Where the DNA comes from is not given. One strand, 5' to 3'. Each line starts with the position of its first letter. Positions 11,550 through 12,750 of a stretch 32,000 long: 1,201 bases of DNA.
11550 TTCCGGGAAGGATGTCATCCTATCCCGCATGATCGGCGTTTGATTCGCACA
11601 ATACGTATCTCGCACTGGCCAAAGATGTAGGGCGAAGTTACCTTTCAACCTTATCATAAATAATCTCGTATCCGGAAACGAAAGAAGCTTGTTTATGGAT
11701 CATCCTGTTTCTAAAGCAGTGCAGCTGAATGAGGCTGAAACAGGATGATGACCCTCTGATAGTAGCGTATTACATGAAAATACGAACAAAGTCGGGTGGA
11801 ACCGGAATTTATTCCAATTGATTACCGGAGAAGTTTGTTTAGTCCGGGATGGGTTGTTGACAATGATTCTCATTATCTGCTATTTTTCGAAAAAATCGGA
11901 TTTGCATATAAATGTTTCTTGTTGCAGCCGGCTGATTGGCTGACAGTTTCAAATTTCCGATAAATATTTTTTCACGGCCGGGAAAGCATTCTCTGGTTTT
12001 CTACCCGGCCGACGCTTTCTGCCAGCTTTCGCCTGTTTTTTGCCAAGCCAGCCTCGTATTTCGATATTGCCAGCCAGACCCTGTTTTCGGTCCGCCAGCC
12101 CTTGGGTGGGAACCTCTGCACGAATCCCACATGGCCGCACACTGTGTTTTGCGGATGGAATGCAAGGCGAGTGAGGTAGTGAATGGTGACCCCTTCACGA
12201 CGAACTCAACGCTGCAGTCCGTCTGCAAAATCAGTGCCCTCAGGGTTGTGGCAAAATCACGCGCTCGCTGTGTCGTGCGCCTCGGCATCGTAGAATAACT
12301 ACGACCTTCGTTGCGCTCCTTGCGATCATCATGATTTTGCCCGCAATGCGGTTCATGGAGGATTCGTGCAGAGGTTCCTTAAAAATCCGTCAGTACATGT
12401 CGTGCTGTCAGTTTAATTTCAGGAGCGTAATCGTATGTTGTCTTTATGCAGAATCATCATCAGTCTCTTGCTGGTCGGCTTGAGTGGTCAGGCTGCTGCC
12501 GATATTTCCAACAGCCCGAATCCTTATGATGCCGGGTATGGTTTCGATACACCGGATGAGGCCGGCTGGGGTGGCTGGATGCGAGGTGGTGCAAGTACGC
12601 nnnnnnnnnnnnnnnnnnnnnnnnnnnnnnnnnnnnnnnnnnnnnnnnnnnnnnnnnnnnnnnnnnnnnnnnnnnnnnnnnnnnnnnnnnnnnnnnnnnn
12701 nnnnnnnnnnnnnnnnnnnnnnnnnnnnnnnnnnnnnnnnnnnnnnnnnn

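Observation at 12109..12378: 270-bp element with perfect 19-bp terminal inverted repeats between the Fur promoter and the PEP-CTERM gene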

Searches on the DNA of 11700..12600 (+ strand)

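Call 8: search_rna_families(source=window, start=11700, end=12600, threshold=evalue, max_evalue=10)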
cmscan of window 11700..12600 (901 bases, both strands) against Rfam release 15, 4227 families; matches with E-value up to 10: 3.
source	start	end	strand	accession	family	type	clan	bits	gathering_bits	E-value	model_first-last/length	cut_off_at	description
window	11705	11815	+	RF02447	SpR19_sRNA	Gene; sRNA;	-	18.3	79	1.8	1-123/123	no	Streptococcus sRNA SpR19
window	12470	12552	-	RF02186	ST7-OT3_4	Gene; lncRNA;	-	13.7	80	1.4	1-73/73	no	ST7 overlapping transcript 3 conserved region 4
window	11971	12133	-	RF03108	Methylosinus-1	Gene; sRNA;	-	12.4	145.1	2.7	1-214/214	no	Methylosinus-1 RNA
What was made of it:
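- On Conserved cis-regulatory leader RNA (riboswitch-like): At E up to 10 the only overlap is an insignificant partial hit (call 8).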

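Call 65: search_dna_similar(query=window:12109-12378:+, collection=plasmids, mode=distant, max_rows=15, max_evalue=0.001)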
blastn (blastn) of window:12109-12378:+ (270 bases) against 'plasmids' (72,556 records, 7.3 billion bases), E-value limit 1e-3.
No match.
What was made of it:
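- Tried and rejected: The plasmid collection searched with the whole element in distant mode also gave no match (call 65).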

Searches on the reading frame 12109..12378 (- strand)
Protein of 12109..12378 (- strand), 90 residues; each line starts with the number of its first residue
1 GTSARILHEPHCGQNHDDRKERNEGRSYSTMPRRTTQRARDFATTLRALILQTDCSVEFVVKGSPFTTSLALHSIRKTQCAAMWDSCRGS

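Call 41: find_homologous_proteins(query=window:12109-12378:-, max_evalue=0.01)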
Query seq(90 aa): no candidate shares three 5-residue words with the query. No homologue found.
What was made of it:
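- Tried and rejected: There were no candidates, so one capped search was wasted (call 41).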
